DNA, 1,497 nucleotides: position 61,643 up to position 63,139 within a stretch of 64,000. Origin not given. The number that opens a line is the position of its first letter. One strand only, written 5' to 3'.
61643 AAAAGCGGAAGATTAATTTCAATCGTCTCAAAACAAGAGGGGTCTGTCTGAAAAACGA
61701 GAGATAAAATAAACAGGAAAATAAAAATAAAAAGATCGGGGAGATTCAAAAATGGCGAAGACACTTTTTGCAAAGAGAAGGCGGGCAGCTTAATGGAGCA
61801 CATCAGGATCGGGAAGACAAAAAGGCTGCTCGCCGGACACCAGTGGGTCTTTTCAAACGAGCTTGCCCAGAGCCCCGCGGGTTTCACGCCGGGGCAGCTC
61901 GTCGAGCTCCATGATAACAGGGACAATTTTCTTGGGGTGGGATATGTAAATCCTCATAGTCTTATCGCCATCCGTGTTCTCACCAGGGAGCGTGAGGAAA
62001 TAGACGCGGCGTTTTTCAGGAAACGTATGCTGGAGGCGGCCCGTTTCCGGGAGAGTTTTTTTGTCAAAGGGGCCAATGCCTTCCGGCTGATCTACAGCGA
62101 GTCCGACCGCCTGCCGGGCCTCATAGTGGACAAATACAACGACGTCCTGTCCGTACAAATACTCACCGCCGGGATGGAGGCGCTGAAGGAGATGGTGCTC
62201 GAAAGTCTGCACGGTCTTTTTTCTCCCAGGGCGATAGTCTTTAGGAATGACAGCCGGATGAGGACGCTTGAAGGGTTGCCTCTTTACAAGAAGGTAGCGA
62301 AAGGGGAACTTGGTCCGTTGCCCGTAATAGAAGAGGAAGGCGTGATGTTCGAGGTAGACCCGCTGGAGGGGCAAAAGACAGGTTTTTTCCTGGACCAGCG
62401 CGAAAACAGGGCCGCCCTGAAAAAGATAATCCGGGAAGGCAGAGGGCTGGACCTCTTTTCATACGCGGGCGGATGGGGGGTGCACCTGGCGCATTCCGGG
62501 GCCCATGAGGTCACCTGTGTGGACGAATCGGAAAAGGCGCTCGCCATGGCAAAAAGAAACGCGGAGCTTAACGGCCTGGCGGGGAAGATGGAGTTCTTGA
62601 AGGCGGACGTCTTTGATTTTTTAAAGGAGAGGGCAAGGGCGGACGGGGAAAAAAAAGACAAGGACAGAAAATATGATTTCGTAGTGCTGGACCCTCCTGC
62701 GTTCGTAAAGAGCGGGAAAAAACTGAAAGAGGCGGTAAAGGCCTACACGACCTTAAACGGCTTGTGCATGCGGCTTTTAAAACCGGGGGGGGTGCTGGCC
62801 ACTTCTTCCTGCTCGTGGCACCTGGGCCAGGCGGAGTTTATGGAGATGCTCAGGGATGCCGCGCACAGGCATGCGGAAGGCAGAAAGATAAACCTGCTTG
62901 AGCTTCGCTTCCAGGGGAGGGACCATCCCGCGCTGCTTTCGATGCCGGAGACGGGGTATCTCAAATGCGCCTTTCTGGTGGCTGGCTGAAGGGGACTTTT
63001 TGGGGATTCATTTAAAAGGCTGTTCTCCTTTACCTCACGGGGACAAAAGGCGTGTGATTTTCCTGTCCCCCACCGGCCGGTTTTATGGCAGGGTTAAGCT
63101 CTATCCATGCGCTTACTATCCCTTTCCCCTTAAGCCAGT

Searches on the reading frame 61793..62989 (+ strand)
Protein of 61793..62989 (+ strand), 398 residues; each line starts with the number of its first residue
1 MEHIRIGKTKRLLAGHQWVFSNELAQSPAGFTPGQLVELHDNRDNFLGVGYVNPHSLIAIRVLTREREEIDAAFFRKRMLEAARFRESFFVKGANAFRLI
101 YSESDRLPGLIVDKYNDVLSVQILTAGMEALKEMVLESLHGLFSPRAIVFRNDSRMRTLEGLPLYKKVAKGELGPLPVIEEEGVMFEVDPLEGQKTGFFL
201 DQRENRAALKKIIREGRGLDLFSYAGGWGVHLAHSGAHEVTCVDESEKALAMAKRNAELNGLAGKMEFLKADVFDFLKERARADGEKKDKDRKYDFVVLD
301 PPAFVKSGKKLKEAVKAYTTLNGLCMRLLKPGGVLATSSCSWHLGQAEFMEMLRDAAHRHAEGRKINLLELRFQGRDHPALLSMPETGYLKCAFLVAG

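Call 53: find_encoding_contigs(protein=window:61793-62989:+, flank=10000, max_places=2)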
Protein window:61793-62989:+ (398 aa): 9 contigs read that carry it; 2 places shown.
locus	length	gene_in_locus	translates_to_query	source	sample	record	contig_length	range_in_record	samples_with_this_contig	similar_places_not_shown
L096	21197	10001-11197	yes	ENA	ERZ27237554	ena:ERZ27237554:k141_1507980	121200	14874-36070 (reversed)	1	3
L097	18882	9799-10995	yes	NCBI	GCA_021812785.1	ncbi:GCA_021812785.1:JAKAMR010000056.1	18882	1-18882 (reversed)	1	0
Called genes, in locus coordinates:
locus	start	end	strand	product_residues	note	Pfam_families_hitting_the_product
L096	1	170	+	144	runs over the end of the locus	PF03449:GreA_GreB_N, PF01272:GreA_GreB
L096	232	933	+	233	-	PF00175:NAD_binding_1 (weak), PF10418:DHODB_Fe-S_bind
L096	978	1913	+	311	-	PF01180:DHO_dh, PF00977:His_biosynth (faint), PF01207:Dus (faint), PF03060:NMO (weak)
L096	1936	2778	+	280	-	PF01887:SAM_HAT_N, PF20257:SAM_HAT_C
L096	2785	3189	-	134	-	PF12092:DUF3568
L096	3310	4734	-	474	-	PF01225:Mur_ligase, PF08245:Mur_ligase_M, PF02875:Mur_ligase_C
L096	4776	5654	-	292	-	PF00912:Transgly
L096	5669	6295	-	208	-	PF00117:GATase, PF07685:GATase_3 (weak)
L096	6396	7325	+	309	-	PF07728:AAA_5, PF08406:CbbQ_C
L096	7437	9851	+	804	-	PF00092:VWA (weak)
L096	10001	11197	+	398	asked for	PF17785:PUA_3, PF10672:Methyltrans_SAM, PF02475:TRM5-TYW2_MTfase (weak), PF03602:Cons_hypoth95, PF05175:MTS, PF09445:Methyltransf_15, PF13649:Methyltransf_25 (weak), PF13847:Methyltransf_31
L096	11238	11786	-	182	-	-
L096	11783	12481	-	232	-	PF01161:PBP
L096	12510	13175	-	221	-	PF09335:VTT_dom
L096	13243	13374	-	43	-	PF11295:DUF3096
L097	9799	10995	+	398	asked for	PF17785:PUA_3, PF10672:Methyltrans_SAM, PF02475:TRM5-TYW2_MTfase (weak), PF03602:Cons_hypoth95, PF05175:MTS, PF09445:Methyltransf_15, PF13649:Methyltransf_25 (weak), PF13847:Methyltransf_31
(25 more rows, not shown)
